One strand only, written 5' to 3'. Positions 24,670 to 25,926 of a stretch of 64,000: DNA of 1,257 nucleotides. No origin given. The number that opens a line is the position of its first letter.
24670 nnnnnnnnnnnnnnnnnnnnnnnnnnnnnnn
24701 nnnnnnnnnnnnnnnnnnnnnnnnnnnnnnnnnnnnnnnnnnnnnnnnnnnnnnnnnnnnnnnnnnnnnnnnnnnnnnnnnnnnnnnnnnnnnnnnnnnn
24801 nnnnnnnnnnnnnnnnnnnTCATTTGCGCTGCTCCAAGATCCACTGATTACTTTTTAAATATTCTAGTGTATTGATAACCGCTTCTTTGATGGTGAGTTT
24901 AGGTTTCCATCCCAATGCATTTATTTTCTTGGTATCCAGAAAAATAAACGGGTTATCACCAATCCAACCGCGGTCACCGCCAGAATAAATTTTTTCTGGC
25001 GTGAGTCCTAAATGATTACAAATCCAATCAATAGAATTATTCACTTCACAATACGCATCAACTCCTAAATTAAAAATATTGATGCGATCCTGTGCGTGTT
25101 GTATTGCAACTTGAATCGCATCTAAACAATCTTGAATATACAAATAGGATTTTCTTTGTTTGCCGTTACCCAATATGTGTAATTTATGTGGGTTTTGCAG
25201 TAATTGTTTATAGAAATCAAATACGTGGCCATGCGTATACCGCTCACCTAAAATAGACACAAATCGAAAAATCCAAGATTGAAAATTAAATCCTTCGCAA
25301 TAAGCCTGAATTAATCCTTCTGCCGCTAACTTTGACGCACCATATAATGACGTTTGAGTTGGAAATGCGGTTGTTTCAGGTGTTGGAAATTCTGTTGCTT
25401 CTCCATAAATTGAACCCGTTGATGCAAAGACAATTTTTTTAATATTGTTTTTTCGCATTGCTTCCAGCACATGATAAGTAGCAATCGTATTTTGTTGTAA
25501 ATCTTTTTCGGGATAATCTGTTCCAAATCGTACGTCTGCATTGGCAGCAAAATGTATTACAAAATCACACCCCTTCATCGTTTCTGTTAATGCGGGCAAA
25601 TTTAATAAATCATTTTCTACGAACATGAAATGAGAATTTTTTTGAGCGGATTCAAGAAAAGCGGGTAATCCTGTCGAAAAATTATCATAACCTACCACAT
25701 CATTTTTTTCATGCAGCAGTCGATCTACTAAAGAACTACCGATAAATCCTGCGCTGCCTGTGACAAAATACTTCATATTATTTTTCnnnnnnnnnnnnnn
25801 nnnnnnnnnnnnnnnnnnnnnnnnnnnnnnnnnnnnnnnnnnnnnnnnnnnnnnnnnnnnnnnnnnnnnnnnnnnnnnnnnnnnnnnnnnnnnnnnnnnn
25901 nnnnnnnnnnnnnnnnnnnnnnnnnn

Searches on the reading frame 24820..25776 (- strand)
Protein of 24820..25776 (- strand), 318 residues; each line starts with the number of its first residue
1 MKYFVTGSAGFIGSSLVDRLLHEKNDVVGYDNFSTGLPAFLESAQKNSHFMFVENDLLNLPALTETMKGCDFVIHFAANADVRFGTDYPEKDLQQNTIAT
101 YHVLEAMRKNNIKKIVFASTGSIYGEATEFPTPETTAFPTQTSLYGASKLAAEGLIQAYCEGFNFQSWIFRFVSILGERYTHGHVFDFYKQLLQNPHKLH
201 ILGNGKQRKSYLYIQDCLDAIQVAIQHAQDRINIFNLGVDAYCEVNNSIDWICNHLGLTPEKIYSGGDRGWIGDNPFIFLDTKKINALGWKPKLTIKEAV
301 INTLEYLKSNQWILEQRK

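Call 68: search_protein_families(library=pfam, proteins=[window:24820-25776:-], max_evalue=0.0001)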
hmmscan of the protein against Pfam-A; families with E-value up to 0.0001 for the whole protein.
window:24820-25776:- (318 aa): 7 families
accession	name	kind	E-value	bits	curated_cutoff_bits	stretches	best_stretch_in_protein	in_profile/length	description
PF01370.27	Epimerase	-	1.9e-47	162.2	20.9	1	4-238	2-240/240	NAD dependent epimerase/dehydratase family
PF16363.11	GDP_Man_Dehyd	-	6.8e-41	141.2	27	1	4-300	1-329/332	GDP-mannose 4,6 dehydratase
PF01073.25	3Beta_HSD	-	1.6e-20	73.8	22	1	5-232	2-236/280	3-beta hydroxysteroid dehydrogenase/isomerase family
PF02719.21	Polysacc_synt_2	-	4.9e-13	49.3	20.2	1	4-230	2-222/293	Polysaccharide biosynthesis protein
PF07993.18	NAD_binding_4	-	4.3e-12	46.2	20.1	1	64-183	83-214/258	Male sterility protein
PF04321.23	RmlD_sub_bind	-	9.4e-12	45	27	1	1-201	1-175/287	RmlD substrate binding domain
PF13460.12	NAD_binding_10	-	1e-10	42.2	27.2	1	7-157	1-132/184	NAD(P)H-binding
